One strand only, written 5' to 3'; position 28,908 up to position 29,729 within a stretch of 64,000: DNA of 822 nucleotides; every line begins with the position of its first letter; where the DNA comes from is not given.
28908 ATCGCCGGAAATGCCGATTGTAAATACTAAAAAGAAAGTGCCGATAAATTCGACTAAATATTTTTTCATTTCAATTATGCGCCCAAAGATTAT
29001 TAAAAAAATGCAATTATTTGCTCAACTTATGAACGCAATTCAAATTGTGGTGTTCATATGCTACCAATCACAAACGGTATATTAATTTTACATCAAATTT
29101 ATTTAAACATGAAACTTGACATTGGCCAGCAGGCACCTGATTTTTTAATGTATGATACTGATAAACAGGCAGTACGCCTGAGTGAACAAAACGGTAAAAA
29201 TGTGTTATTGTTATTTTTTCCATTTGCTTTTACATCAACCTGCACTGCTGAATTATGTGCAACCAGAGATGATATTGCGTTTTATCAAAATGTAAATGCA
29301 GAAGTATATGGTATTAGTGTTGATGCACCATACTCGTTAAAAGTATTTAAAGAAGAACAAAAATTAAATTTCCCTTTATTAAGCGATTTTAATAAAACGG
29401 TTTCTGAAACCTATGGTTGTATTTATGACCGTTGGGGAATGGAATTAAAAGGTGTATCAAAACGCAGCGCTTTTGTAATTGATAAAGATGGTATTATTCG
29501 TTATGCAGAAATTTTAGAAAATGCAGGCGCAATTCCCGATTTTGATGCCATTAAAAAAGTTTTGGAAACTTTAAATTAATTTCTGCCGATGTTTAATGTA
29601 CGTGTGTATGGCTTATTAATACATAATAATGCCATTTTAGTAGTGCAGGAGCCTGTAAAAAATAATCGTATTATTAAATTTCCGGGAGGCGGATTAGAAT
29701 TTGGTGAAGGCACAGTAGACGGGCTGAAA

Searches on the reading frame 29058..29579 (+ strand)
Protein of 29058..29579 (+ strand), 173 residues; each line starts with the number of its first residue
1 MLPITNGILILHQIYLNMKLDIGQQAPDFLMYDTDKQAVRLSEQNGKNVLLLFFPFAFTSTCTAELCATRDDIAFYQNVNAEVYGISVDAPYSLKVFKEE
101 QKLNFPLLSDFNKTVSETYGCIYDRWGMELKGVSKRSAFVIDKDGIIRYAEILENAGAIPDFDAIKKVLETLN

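Call 16: search_protein_families(library=pfam, proteins=[window:29058-29576:+], max_evalue=0.001)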
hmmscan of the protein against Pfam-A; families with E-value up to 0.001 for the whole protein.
window:29058-29576:+ (173 aa): 2 families
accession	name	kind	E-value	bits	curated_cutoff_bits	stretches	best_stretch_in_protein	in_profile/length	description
PF00578.27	AhpC-TSA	-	5e-35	120.6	26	1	22-149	1-123/124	AhpC/TSA family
PF08534.16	Redoxin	-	1.2e-20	74.2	26.6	1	23-163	3-145/148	Redoxin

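Call 17: find_encoding_contigs(protein=window:29058-29579:+, flank=10000, max_places=6)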
Protein window:29058-29579:+ (173 aa): 24 contigs read that carry it; 6 places shown.
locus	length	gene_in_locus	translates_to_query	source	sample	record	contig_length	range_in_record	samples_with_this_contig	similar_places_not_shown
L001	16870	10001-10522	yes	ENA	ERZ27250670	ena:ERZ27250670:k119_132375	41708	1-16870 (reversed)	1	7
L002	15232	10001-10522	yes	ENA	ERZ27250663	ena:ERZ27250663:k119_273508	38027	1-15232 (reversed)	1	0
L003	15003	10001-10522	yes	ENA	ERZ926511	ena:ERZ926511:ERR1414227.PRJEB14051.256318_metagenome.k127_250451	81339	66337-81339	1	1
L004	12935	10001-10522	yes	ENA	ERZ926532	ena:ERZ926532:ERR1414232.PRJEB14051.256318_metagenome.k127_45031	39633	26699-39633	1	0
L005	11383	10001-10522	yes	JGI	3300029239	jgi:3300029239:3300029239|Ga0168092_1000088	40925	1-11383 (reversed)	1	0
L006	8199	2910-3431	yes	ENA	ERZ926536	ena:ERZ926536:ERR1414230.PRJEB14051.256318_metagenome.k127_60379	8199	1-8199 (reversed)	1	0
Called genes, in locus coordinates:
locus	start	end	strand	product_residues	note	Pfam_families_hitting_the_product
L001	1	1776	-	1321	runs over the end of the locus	PF00932:LTD, PF13290:CHB_HEX_C_1, PF13287:Fn3_assoc, PF08757:CotH, PF18998:Flg_new_2 (weak), PF00932:LTD, PF18962:Por_Secre_tail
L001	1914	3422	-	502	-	PF00939:Na_sulph_symp, PF03600:CitMHS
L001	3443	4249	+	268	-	PF14805:THDPS_N_2, PF00132:Hexapep, PF14602:Hexapep_2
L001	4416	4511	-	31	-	-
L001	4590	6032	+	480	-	PF01743:PolyA_pol, PF12627:PolyA_pol_RNAbd, PF01966:HD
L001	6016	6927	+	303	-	PF01745:IPT, PF13238:AAA_18 (faint), PF01715:IPPT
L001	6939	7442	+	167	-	PF12850:Metallophos_2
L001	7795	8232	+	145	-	PF00011:HSP20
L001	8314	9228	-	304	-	PF18962:Por_Secre_tail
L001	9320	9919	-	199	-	PF00230:MIP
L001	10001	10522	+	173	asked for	PF00578:AhpC-TSA, PF08534:Redoxin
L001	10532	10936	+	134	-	PF00293:NUDIX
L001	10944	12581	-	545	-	PF00496:SBP_bac_5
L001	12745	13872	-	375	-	PF02412:TSP_3 (faint), PF00691:OmpA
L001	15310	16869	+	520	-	?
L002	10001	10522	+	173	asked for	PF00578:AhpC-TSA, PF08534:Redoxin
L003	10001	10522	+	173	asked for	PF00578:AhpC-TSA, PF08534:Redoxin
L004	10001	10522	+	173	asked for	PF00578:AhpC-TSA, PF08534:Redoxin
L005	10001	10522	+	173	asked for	PF00578:AhpC-TSA, PF08534:Redoxin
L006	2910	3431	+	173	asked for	PF00578:AhpC-TSA, PF08534:Redoxin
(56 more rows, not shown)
